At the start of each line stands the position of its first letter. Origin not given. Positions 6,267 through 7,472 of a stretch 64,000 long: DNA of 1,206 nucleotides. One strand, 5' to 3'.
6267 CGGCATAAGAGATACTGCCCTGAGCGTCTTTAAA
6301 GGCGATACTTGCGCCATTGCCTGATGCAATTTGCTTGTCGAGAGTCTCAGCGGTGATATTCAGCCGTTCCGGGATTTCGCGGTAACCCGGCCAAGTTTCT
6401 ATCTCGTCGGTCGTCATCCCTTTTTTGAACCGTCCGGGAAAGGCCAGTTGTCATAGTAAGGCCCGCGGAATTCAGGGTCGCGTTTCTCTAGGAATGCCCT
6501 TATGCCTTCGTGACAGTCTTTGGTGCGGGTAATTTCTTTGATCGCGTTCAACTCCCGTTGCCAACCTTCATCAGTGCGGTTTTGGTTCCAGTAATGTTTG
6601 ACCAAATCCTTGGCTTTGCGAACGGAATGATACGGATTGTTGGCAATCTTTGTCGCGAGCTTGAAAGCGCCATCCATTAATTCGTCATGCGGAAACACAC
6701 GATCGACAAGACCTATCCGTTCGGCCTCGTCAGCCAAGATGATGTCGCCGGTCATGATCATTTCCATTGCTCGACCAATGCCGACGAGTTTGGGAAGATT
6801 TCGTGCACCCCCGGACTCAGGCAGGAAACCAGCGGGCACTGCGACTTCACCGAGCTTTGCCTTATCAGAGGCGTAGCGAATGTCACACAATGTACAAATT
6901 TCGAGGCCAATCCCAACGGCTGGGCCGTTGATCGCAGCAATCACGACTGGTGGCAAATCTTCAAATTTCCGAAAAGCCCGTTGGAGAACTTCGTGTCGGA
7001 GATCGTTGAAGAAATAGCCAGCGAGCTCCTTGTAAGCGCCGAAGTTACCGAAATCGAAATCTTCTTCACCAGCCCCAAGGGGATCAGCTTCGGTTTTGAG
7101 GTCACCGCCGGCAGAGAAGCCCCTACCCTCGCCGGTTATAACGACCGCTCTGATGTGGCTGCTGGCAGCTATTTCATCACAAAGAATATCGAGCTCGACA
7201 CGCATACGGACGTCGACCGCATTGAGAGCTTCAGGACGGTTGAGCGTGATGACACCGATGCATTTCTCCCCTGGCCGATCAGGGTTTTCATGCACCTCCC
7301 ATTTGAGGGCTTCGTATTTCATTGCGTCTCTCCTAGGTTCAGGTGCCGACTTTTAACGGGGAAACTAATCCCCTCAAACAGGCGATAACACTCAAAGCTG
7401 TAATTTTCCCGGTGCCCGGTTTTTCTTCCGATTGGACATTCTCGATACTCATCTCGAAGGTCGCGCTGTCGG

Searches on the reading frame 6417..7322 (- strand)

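Call 51: search_protein_families(library=pfam, proteins=[window:6417-7322:-], max_evalue=0.00001)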
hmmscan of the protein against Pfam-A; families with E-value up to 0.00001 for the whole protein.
window:6417-7322:- (302 aa): 2 families
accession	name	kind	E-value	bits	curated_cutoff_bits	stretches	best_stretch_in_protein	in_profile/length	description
PF00378.25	ECH_1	-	1.4e-52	178.9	27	2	106-287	70-250/251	Enoyl-CoA hydratase/isomerase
PF16113.10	ECH_2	-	2.2e-25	90.3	27.2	1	22-225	1-187/335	Enoyl-CoA hydratase/isomerase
